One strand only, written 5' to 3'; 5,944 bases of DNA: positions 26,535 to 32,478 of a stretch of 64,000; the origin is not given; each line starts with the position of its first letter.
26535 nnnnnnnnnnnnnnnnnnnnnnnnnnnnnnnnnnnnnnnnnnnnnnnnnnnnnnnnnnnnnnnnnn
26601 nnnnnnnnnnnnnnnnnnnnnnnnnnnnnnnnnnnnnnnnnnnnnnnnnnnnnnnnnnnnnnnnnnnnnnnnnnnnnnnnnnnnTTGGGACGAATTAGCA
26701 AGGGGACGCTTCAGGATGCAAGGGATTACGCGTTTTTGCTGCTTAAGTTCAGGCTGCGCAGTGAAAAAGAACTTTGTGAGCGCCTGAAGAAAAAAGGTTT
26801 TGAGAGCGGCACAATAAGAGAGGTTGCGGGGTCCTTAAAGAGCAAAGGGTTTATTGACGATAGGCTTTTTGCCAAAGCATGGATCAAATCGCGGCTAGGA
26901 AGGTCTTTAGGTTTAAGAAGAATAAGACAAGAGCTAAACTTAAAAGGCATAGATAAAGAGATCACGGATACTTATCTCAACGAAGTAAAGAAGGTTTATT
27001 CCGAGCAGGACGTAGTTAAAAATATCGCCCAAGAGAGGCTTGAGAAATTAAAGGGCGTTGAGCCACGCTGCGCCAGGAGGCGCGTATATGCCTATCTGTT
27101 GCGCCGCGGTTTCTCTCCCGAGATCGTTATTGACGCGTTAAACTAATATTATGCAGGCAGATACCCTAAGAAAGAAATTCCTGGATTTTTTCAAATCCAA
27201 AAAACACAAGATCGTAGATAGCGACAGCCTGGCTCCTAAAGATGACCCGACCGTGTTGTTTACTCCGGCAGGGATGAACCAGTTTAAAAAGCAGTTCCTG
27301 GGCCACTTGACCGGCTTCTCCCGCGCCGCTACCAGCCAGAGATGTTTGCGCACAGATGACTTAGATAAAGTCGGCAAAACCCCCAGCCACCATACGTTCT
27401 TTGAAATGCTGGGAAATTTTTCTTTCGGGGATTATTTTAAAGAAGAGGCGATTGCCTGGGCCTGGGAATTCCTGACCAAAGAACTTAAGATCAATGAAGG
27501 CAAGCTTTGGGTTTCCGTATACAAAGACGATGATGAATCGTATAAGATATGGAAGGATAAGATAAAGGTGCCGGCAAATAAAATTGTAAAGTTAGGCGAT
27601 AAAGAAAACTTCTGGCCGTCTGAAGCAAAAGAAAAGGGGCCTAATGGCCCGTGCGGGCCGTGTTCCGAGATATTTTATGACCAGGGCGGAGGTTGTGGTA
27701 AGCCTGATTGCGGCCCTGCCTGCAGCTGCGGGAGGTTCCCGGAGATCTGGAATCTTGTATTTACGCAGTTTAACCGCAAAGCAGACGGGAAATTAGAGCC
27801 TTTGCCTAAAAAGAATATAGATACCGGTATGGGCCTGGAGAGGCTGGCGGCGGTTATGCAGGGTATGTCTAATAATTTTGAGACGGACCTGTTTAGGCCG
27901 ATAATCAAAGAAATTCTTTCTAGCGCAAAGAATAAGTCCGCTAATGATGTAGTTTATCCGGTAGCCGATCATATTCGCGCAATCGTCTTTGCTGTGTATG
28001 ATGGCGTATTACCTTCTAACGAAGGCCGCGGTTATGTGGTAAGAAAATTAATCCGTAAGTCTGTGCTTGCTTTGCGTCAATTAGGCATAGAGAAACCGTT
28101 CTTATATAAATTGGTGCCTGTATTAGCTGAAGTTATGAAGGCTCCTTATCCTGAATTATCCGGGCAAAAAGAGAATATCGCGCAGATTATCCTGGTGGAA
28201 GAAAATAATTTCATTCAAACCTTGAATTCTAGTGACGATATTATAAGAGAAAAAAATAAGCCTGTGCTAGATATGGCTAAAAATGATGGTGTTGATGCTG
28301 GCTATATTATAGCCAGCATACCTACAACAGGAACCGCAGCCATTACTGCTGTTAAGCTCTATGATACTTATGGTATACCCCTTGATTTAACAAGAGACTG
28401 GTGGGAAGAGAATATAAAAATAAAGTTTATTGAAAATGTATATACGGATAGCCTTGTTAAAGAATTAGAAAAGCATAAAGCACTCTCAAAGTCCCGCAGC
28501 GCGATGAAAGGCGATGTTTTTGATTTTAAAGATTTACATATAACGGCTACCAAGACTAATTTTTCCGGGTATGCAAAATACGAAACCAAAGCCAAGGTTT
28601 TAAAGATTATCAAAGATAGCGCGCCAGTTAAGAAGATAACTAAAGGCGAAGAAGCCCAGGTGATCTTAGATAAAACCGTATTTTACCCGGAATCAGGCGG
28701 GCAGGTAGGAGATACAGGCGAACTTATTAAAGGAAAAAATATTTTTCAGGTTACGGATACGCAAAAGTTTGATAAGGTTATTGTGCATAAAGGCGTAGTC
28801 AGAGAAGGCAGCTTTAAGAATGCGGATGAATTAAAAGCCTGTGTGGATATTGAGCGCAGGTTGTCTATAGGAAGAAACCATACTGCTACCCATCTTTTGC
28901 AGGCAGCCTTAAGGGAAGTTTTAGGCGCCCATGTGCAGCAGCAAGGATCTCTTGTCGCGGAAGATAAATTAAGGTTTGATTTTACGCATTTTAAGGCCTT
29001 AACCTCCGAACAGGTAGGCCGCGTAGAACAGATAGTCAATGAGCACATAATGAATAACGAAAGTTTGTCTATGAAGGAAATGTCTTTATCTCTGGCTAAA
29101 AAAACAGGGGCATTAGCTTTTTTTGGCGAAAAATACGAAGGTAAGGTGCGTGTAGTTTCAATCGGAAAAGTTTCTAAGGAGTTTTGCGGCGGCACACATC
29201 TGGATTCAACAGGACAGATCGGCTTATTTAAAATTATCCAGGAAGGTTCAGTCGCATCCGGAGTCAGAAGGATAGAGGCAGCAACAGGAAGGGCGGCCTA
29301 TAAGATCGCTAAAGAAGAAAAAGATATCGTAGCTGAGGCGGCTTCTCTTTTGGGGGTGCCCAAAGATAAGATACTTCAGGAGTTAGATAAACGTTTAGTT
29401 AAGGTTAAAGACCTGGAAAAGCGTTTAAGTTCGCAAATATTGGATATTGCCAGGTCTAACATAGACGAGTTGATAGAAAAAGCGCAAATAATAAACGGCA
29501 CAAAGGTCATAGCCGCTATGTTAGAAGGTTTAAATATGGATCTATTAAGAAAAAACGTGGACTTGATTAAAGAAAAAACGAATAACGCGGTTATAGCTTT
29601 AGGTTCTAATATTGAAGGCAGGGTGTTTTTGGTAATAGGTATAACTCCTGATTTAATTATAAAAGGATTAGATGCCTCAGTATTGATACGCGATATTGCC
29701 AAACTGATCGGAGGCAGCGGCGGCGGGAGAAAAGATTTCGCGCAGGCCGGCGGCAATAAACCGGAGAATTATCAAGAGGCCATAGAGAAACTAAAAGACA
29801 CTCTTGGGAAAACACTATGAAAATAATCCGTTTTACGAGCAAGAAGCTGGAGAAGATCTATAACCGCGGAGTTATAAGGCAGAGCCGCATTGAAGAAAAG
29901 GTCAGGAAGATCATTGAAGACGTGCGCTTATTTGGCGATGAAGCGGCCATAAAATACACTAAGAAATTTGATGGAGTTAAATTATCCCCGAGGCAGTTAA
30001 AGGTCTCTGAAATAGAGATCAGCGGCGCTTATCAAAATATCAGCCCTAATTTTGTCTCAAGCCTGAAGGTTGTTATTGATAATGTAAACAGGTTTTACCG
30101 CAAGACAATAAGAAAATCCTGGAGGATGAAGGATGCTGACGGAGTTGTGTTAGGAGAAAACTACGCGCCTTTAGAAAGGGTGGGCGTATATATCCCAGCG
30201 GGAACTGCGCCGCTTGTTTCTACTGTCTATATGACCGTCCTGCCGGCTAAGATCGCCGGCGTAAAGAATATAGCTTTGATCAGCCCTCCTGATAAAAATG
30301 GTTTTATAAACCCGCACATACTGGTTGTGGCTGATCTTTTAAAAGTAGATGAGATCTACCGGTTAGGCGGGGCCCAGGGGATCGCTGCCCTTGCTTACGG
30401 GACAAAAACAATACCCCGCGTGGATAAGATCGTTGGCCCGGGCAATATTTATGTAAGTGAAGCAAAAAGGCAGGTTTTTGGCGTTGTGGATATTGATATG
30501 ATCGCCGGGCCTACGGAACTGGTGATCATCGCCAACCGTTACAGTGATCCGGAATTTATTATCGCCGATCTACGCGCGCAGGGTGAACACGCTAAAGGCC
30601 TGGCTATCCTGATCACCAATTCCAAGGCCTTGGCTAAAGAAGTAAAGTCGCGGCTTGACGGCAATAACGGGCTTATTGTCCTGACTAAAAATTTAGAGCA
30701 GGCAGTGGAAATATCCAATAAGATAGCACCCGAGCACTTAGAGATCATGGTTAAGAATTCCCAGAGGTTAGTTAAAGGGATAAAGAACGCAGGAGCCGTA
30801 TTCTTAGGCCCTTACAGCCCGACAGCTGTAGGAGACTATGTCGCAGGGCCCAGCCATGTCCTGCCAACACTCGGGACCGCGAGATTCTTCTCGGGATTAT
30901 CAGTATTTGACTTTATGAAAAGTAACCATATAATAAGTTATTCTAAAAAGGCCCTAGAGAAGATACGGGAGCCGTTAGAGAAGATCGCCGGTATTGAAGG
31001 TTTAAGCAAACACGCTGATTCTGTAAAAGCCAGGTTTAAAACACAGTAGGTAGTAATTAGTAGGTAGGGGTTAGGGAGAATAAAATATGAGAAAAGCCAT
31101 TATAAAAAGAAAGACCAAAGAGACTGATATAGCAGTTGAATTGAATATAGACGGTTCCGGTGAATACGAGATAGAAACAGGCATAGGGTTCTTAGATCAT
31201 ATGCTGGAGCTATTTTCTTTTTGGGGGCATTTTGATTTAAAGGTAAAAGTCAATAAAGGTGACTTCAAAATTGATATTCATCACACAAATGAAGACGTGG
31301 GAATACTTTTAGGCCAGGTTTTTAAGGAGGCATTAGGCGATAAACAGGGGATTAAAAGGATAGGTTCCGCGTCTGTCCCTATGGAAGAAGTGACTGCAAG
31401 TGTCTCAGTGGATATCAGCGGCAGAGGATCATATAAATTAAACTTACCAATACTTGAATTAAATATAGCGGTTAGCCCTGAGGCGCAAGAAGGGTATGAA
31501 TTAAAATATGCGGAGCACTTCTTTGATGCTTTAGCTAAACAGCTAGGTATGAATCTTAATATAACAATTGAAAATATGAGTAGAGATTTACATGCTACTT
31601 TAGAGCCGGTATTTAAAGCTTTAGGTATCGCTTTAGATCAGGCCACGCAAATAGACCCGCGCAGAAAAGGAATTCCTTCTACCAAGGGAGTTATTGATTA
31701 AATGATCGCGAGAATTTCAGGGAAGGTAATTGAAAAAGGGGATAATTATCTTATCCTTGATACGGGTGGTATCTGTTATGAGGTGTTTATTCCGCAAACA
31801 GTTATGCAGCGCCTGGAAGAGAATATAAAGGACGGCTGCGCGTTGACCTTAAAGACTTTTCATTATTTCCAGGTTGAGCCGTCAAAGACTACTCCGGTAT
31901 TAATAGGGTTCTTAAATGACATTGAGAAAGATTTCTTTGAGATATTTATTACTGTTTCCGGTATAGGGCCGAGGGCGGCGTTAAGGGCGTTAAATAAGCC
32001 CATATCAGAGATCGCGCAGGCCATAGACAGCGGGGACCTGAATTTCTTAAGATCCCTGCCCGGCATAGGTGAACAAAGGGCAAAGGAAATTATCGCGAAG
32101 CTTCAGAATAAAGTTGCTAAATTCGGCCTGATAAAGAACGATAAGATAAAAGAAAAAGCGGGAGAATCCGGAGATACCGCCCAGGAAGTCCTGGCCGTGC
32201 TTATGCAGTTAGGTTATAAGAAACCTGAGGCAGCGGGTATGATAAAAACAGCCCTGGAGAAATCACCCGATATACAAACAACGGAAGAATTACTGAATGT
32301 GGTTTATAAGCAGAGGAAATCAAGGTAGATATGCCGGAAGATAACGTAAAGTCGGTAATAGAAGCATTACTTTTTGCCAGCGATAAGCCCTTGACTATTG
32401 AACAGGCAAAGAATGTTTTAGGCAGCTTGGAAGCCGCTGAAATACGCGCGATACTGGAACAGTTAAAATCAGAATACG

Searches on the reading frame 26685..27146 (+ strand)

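Call 23: search_protein_families(library=ncbifam, proteins=[window:26685-27146:+], max_evalue=0.00001)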
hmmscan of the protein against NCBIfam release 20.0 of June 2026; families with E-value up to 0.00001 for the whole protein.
window:26685-27146:+ (153 aa): 16 families
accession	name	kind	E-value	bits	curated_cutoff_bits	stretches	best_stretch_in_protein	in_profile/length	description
NF001057.0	PRK00117.3-3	equivalog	2.4e-25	89.4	146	1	10-151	3-142/151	recombination regulator RecX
NF001064.0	PRK00117.5-4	equivalog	9.5e-24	83.9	217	1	5-151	26-172/194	recombination regulator RecX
NF001058.0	PRK00117.4-1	equivalog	3.4e-23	82.8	194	1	11-151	63-203/214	recombination regulator RecX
NF001063.0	PRK00117.5-3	equivalog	5.2e-23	81.7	186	1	6-148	7-146/165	recombination regulator RecX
NF001059.0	PRK00117.4-3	equivalog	3.2e-20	72.6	253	1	12-150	48-191/206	recombination regulator RecX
NF010733.0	PRK14135.1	equivalog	4.9e-19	69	240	1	10-152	60-202/267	recombination regulator RecX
NF001065.0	PRK00117.5-5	equivalog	7.8e-19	68.4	175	1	10-151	5-137/149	recombination regulator RecX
NF001056.0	PRK00117.3-1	equivalog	2.8e-17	63.1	237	1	11-150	23-166/181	recombination regulator RecX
NF010732.0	PRK14134.1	equivalog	5.8e-17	62.2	351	1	11-149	62-200/283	recombination regulator RecX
NF001061.0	PRK00117.5-1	equivalog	1.9e-16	60.5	264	1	9-145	84-220/246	recombination regulator RecX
NF001053.0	PRK00117.1-3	equivalog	7.5e-14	52.4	216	1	39-146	65-169/180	recombination regulator RecX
NF001054.0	PRK00117.2-1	equivalog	7.6e-14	52.1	189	1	16-148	14-143/154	recombination regulator RecX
NF010735.0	PRK14137.1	equivalog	7.2e-10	38.9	294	1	14-152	44-176/197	recombination regulator RecX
NF001052.0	PRK00117.1-1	equivalog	1.2e-08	35.4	266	1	46-144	58-153/166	recombination regulator RecX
NF001062.0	PRK00117.5-2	equivalog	4.4e-08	33.4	336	1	19-150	29-155/164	recombination regulator RecX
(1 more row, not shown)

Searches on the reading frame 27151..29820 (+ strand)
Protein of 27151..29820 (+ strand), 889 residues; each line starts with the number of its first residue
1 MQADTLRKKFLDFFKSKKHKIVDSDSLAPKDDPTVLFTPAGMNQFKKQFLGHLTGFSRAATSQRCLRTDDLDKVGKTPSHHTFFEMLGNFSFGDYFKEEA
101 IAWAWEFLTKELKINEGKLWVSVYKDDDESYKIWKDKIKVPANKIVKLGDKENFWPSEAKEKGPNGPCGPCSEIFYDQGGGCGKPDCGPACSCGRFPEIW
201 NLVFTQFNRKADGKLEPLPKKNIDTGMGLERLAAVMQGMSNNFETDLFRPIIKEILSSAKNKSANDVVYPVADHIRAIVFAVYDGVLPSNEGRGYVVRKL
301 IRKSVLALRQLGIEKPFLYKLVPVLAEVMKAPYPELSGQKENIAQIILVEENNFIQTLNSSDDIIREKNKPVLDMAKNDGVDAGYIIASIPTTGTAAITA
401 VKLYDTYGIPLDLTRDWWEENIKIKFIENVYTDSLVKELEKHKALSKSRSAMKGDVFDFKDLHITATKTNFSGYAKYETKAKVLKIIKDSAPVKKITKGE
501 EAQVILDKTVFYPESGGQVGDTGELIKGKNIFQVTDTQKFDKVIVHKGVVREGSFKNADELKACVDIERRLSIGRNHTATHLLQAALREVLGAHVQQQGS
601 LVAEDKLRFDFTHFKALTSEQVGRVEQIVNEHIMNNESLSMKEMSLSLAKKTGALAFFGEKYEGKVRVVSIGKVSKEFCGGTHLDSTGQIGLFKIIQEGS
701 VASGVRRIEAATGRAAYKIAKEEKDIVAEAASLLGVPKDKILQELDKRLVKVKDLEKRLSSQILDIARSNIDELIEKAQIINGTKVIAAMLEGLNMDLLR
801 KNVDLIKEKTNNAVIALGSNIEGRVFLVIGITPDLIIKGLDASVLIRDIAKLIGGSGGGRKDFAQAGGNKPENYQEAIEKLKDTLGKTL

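Call 9: search_protein_families(library=pfam, proteins=[window:27151-29820:+], max_evalue=0.0001)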
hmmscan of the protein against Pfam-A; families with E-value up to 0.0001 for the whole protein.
window:27151-29820:+ (889 aa): 3 families
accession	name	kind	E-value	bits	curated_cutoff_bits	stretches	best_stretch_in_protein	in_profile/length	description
PF01411.24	tRNA-synt_2c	-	3.6e-179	597.3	30.3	1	6-568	2-551/552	tRNA synthetases class II (A)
PF07973.19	tRNA_SAD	-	2.2e-17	63.2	24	1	666-709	1-44/44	Threonyl and Alanyl tRNA synthetase second additional domain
PF02272.25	DHHA1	-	2.1e-16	60.6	25.9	1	783-886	1-101/102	DHHA1 domain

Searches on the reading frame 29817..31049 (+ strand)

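Call 10: search_protein_families(library=pfam, proteins=[window:29817-31049:+], max_evalue=0.0001)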
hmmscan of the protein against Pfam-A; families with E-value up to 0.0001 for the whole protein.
window:29817-31049:+ (410 aa): 1 family
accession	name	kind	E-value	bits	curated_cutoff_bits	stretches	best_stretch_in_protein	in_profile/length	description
PF00815.25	Histidinol_dh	-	4.8e-148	494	27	1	19-407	5-411/411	Histidinol dehydrogenase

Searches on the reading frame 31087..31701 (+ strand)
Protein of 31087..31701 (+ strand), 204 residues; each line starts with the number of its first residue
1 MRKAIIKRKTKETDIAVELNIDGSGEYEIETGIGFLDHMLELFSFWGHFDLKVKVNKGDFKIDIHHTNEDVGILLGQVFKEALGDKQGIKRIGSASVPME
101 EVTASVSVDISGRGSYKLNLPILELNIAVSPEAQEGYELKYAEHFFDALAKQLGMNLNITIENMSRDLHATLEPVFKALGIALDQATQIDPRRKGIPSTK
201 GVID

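Call 10: search_protein_families(library=pfam, proteins=[window:31087-31701:+], max_evalue=0.0001)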
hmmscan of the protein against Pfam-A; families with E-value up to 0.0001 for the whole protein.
window:31087-31701:+ (204 aa): 1 family
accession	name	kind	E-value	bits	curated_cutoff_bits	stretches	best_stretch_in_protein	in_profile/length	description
PF00475.24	IGPD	-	7.9e-45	152.9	27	1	31-183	1-144/144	Imidazoleglycerol-phosphate dehydratase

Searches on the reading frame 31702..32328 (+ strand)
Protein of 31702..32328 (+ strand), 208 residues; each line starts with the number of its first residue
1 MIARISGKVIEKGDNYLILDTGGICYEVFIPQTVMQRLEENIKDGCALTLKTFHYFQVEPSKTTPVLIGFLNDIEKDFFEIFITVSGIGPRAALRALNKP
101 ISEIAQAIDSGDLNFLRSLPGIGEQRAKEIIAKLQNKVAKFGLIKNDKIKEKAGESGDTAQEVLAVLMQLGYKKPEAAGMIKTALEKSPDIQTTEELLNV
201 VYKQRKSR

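Call 10: search_protein_families(library=pfam, proteins=[window:31702-32328:+], max_evalue=0.0001)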
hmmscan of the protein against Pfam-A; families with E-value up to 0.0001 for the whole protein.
window:31702-32328:+ (208 aa): 3 families
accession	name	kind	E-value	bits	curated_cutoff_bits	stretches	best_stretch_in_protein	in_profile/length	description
PF01330.27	RuvA_N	-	4.1e-12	46.4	23.6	1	1-41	1-39/61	RuvA N terminal domain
PF14520.12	HHH_5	-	4.1e-11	43.6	27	1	79-135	1-56/57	Helix-hairpin-helix domain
PF07499.19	RuvA_C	-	5e-05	24.1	24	1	160-198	3-39/47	RuvA, C-terminal domain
